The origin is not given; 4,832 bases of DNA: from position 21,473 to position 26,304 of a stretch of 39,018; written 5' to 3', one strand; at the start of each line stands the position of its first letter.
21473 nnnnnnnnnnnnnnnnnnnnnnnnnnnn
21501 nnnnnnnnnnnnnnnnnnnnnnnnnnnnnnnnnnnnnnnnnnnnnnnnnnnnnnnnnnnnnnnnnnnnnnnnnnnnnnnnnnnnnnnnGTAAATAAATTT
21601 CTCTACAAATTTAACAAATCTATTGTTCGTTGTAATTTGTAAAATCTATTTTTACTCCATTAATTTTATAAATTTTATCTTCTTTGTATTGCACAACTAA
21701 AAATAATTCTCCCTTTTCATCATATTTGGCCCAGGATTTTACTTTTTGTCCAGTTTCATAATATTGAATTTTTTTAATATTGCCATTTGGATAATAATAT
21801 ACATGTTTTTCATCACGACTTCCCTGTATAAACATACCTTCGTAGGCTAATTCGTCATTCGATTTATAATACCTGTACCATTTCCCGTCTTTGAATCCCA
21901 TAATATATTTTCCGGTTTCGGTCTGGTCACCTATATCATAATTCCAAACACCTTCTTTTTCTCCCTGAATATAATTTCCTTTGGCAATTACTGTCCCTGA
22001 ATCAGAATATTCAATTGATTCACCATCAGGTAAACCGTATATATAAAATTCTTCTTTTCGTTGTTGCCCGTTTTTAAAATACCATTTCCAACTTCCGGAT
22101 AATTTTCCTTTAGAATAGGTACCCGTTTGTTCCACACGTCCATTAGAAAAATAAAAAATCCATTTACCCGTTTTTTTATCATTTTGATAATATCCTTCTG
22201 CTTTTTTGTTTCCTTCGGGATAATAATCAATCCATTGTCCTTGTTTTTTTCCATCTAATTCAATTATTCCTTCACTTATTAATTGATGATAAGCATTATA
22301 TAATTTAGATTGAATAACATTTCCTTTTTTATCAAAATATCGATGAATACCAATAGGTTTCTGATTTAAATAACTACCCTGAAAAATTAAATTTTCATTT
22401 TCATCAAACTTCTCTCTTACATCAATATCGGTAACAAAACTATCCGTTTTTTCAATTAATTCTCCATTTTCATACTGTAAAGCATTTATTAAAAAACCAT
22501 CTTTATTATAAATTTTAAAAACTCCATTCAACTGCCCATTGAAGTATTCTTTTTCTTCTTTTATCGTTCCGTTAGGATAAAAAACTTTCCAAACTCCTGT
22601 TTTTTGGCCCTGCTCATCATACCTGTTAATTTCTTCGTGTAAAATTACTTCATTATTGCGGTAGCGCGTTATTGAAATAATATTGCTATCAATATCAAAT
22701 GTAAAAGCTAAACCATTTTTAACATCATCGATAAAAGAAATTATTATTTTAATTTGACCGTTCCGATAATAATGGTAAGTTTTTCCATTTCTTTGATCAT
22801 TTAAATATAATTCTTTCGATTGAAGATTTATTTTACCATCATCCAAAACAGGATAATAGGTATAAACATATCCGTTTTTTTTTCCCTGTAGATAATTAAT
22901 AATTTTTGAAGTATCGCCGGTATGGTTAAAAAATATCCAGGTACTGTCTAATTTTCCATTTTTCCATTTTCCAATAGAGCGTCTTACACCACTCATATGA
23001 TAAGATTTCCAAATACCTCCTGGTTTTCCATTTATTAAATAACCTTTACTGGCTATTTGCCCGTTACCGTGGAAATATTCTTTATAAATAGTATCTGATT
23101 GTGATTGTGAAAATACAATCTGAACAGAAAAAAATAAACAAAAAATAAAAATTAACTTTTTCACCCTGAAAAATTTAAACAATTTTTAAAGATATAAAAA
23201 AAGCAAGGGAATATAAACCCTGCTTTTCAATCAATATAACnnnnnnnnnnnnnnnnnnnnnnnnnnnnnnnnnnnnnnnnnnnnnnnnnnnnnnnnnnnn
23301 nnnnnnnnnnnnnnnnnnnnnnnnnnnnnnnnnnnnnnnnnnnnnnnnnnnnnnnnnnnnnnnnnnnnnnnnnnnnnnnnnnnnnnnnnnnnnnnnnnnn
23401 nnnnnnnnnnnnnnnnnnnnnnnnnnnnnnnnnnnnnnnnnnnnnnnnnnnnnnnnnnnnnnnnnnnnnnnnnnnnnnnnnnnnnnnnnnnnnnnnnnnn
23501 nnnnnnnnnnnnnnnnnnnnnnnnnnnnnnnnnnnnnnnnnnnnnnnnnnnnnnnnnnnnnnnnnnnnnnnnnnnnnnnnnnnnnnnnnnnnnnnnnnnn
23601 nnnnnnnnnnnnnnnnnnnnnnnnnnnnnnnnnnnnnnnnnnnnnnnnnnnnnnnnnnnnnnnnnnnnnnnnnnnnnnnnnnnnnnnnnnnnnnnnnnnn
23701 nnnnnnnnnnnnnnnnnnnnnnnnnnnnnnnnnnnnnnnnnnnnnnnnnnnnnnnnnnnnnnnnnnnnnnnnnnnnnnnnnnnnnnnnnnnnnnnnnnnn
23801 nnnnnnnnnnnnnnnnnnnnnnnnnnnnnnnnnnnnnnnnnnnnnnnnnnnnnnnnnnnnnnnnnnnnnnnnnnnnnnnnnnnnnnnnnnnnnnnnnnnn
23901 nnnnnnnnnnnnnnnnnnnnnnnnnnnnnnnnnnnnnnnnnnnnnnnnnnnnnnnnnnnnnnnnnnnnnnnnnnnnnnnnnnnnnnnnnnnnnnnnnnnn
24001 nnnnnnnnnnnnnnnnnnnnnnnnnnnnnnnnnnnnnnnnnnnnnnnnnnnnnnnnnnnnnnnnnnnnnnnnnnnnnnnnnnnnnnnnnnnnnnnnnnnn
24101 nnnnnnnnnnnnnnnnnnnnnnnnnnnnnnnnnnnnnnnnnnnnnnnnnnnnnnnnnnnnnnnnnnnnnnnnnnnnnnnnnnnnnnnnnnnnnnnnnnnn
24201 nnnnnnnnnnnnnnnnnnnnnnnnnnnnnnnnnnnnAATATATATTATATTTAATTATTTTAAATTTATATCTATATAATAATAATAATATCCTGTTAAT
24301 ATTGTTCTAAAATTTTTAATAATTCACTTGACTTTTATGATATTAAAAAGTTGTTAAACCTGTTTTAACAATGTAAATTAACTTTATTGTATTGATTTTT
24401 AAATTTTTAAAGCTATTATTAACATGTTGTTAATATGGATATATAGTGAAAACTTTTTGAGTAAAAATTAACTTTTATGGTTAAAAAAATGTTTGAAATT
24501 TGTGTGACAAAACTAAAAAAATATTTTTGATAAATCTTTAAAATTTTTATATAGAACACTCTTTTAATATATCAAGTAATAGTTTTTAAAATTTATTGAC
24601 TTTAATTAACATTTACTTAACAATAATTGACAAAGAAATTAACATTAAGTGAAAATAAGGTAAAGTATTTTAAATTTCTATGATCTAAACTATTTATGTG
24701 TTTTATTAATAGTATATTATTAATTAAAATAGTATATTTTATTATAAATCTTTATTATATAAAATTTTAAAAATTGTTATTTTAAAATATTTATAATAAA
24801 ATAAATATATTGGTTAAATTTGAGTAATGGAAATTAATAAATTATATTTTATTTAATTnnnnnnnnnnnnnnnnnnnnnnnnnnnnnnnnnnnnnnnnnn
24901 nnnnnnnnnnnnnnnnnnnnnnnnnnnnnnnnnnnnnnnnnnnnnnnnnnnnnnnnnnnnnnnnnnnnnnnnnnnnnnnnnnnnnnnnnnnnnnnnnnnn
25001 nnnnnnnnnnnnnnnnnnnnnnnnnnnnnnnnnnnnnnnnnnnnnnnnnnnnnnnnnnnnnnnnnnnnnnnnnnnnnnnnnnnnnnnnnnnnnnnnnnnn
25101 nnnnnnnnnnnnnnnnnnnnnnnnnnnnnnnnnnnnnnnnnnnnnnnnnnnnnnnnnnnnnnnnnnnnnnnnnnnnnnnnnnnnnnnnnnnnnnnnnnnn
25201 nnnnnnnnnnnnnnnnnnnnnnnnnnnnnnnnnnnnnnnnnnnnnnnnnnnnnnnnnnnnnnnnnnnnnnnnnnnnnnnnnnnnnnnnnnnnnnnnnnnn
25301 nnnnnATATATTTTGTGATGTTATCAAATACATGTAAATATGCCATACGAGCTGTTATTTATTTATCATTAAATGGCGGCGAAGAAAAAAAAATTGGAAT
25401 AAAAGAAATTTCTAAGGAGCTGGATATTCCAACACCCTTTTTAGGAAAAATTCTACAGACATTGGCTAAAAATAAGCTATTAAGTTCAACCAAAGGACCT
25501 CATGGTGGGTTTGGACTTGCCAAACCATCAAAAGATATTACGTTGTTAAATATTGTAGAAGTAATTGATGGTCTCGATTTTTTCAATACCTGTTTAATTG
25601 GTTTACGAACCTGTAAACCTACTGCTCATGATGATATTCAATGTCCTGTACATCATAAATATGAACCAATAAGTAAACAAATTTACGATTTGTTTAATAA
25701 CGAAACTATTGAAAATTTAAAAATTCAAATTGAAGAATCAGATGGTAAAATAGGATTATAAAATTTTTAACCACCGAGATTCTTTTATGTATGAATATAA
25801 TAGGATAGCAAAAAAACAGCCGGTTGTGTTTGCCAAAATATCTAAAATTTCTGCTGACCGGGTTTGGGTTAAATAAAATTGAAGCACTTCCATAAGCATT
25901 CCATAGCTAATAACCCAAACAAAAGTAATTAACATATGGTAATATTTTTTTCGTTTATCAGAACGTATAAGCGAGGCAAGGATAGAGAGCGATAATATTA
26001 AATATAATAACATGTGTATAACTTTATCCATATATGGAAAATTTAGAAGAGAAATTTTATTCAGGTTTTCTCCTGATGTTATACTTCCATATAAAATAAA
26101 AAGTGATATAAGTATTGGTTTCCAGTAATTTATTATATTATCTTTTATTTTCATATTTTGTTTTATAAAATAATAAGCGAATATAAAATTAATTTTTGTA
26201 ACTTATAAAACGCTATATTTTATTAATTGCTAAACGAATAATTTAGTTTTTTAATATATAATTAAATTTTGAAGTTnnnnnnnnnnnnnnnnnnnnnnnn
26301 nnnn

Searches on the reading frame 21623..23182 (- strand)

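Call 11: search_protein_families(library=pfam, proteins=[window:21623-23182:-], max_evalue=0.001)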
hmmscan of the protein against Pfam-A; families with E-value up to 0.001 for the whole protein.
window:21623-23182:- (520 aa): 1 family
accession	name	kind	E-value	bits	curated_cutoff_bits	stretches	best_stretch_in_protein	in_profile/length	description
PF07661.19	MORN_2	-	1.7e-18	64.9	29.6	1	194-215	1-22/22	MORN repeat variant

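Call 26: search_protein_families(library=ncbifam, proteins=[window:21623-23182:-], max_evalue=0.001)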
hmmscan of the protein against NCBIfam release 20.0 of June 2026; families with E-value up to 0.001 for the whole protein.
window:21623-23182:- (520 aa): 1 family
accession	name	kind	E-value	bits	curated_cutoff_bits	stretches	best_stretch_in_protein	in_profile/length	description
NF033566.1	adhes_LIC20035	equivalog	2.2e-20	72.9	250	3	191-358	113-262/434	LIC20035 family adhesin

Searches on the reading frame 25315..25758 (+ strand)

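Call 10: search_protein_families(library=pfam, proteins=[window:25315-25758:+], max_evalue=0.001)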
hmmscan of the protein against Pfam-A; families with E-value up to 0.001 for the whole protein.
window:25315-25758:+ (148 aa): 1 family
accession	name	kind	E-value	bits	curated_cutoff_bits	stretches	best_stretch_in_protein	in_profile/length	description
PF02082.26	Rrf2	-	6.1e-27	94.8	30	1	3-135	1-129/132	Iron-dependent Transcriptional regulator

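Call 26: search_protein_families(library=ncbifam, proteins=[window:25315-25758:+], max_evalue=0.001)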
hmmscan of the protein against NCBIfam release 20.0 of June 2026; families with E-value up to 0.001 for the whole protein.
window:25315-25758:+ (148 aa): 7 families
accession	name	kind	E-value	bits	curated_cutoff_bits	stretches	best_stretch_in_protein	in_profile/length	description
TIGR00738.1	rrf2_super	superfamily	1.1e-29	103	73.3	1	1-135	1-130/132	Rrf2 family transcriptional regulator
TIGR02010.1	IscR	equivalog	1.6e-17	63.6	207.55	1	1-135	1-129/135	Fe-S cluster assembly transcriptional regulator IscR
NF008886.0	PRK11920.1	equivalog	8.5e-14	51.5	193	1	1-90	1-88/153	iron-responsive transcriptional regulator RirA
TIGR02944.1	suf_reg_Xantho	equivalog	1.4e-13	51.4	110.65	1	5-133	6-128/130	SUF system Fe-S cluster assembly regulator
NF008110.0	PRK10857.1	equivalog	2.3e-11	43.8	275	1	1-135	1-129/164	Fe-S cluster assembly transcriptional regulator IscR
NF047409.1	Cys_reg_CymR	equivalog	6.9e-10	39.2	195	1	1-86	1-85/139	cysteine metabolism transcriptional regulator CymR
NF008240.0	PRK11014.1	equivalog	1.5e-08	34.8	182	1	1-92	1-91/141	nitric oxide-sensing transcriptional repressor NsrR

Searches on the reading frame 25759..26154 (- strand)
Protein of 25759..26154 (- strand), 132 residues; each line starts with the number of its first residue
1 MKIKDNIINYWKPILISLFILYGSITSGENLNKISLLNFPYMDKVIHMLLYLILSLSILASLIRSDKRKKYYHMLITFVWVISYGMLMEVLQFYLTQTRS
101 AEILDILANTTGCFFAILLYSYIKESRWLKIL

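Call 10: search_protein_families(library=pfam, proteins=[window:25759-26154:-], max_evalue=0.001)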
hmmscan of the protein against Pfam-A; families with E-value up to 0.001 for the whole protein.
window:25759-26154:- (132 aa): 3 families
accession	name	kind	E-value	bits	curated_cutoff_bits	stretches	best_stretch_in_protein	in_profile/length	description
PF04892.17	VanZ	-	4.7e-09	37.4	30.1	1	36-123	55-125/126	VanZ like family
PF01027.25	Bax1-I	-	0.00028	21.2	34.1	1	16-127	17-120/207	Inhibitor of apoptosis-promoting Bax1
PF09997.14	DUF2238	-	0.00083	19.7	26.4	1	22-100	39-116/140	Predicted membrane protein (DUF2238)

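Call 26: search_protein_families(library=ncbifam, proteins=[window:25759-26154:-], max_evalue=0.001)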
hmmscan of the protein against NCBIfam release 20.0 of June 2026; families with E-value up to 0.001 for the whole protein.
window:25759-26154:- (132 aa): 1 family
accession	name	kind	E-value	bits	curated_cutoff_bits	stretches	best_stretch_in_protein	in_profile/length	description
NF037970.1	vanZ_1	subfamily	5.9e-10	39.8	20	1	41-112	40-108/109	VanZ family protein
